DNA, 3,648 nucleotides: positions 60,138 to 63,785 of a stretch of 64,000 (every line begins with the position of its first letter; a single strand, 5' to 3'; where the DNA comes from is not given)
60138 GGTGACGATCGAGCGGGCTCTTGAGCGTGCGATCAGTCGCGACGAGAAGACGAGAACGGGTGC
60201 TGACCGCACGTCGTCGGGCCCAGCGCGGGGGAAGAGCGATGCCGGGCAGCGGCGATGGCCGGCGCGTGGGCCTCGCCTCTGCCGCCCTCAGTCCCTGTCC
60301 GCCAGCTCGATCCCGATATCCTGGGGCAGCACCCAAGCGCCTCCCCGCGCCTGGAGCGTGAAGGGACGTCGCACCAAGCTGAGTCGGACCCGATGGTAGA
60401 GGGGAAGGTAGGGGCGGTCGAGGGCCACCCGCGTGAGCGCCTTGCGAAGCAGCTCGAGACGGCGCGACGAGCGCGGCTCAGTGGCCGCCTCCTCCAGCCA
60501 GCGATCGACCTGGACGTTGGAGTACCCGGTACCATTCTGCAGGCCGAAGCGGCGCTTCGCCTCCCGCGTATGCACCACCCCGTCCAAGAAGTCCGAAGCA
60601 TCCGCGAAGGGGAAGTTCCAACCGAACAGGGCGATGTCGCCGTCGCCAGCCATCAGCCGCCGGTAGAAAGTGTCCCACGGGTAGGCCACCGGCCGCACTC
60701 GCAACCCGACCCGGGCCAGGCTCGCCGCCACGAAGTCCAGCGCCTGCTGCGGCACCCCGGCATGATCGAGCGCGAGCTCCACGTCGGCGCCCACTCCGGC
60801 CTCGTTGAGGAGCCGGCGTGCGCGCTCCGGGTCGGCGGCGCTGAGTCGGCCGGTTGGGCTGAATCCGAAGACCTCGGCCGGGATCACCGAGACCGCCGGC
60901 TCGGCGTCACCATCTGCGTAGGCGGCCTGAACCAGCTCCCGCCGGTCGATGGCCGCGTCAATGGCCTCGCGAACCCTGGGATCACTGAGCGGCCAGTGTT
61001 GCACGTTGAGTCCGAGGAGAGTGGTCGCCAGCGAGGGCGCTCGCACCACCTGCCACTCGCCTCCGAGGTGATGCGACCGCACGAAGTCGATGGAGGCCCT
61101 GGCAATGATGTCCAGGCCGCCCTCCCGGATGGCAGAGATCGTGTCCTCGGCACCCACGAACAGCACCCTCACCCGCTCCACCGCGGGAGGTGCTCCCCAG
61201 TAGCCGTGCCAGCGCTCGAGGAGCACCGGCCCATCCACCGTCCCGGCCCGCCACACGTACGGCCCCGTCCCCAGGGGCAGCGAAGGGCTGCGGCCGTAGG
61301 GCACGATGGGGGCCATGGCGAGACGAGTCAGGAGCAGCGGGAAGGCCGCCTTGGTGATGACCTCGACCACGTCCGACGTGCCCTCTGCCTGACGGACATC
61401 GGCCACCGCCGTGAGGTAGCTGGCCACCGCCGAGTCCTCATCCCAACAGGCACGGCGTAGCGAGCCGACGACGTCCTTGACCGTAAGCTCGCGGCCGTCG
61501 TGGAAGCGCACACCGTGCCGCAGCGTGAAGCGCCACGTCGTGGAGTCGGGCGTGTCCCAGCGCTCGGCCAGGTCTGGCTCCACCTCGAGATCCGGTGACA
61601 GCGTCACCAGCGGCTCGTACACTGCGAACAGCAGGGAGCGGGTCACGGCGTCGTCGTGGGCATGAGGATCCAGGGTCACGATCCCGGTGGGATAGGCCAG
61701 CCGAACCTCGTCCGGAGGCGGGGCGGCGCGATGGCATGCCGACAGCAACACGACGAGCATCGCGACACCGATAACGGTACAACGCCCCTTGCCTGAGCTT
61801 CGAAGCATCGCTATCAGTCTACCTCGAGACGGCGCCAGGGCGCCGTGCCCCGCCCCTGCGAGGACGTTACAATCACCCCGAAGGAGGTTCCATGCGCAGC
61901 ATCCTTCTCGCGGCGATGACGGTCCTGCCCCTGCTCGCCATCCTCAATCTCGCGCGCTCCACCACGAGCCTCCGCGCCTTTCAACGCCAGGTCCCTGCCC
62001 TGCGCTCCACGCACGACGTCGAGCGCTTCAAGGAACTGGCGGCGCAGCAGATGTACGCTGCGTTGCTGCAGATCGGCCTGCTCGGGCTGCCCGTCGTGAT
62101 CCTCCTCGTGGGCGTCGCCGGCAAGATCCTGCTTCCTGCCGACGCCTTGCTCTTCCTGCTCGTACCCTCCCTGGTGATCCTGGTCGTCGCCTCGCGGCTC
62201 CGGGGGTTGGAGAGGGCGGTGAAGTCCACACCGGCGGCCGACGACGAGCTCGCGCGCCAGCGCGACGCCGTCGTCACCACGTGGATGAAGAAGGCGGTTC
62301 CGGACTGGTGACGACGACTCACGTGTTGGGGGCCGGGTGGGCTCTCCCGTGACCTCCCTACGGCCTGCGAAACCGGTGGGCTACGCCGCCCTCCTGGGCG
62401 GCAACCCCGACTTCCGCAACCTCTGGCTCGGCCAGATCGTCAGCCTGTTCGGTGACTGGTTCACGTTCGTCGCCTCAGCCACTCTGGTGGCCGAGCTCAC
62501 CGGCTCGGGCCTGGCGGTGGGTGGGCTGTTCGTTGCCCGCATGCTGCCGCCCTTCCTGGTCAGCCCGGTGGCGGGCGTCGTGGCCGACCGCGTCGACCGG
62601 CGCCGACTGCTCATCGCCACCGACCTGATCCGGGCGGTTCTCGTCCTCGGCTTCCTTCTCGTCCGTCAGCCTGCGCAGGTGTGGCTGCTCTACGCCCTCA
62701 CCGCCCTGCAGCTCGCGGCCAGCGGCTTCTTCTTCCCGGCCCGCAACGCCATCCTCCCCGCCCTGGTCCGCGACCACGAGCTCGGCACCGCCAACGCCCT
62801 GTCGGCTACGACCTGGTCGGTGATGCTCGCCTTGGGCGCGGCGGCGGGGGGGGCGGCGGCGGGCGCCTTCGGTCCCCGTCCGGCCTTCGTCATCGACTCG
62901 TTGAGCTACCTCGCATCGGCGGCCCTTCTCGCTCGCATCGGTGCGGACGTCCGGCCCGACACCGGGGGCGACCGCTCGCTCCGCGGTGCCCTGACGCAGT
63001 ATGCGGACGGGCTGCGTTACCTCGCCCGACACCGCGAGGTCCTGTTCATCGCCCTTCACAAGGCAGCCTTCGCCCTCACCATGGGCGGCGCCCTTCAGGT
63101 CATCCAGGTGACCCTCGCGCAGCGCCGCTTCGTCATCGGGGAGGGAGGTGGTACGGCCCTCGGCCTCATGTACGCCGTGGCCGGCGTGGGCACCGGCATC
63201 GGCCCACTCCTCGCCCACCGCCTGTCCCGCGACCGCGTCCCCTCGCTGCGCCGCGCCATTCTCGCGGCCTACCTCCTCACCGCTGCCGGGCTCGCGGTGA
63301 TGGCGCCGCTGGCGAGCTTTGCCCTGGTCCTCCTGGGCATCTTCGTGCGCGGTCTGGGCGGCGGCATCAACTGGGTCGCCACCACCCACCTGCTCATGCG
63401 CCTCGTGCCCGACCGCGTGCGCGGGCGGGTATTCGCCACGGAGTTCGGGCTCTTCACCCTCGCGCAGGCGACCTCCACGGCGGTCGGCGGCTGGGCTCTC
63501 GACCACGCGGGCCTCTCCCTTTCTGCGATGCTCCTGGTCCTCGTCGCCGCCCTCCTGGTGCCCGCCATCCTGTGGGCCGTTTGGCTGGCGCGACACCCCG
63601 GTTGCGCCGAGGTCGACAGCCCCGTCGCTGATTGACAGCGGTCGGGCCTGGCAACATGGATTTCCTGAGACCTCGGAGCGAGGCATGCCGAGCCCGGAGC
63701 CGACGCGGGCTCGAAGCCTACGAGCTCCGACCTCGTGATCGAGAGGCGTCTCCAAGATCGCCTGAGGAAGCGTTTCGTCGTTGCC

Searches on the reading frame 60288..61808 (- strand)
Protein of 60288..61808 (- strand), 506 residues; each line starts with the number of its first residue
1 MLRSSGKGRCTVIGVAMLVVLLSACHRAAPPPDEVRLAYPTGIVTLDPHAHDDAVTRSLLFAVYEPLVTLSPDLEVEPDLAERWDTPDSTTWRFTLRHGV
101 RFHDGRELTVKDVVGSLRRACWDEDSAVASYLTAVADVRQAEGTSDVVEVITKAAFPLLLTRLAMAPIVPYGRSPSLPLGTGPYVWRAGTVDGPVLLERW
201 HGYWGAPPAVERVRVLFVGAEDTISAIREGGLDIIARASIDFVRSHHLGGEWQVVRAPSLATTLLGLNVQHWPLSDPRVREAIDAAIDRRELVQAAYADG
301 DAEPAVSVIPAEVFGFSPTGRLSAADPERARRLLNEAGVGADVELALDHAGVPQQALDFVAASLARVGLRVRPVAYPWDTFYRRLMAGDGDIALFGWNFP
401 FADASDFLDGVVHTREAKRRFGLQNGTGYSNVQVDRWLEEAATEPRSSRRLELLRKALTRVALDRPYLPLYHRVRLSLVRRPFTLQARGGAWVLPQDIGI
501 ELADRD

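Call 56: search_protein_families(library=pfam, proteins=[window:60288-61808:-], max_evalue=0.0001)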
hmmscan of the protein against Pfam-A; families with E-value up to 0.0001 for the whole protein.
window:60288-61808:- (506 aa): 1 family
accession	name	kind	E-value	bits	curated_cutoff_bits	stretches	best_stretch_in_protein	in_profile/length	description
PF00496.27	SBP_bac_5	-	4.7e-63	214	32.4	1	75-416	1-365/368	Bacterial extracellular solute-binding proteins, family 5 Middle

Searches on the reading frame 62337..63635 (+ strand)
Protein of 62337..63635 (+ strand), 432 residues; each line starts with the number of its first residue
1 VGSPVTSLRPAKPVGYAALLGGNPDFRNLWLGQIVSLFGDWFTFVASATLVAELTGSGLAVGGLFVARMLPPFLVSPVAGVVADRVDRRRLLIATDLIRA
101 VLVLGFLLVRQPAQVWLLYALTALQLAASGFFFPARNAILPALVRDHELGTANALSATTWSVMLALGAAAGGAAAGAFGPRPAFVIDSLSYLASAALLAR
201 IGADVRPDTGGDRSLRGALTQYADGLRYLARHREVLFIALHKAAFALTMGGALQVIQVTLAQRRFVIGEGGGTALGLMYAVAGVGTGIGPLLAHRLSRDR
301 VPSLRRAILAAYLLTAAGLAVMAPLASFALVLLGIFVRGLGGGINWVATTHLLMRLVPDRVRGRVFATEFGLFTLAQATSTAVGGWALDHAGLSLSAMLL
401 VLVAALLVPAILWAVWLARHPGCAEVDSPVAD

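Call 56: search_protein_families(library=pfam, proteins=[window:62337-63635:+], max_evalue=0.0001)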
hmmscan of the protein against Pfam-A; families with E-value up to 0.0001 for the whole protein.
window:62337-63635:+ (432 aa): 3 families
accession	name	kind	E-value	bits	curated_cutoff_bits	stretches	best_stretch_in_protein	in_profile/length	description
PF07690.21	MFS_1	-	2.9e-45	155.1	33.4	2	29-367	1-333/347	Major Facilitator Superfamily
PF05977.19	MFS_3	-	1.5e-30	106.5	27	1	25-412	11-389/524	Transmembrane secretion effector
PF11700.14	ATG22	-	6.7e-05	22.2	24.1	1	74-149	86-161/482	Vacuole effluxer Atg22 like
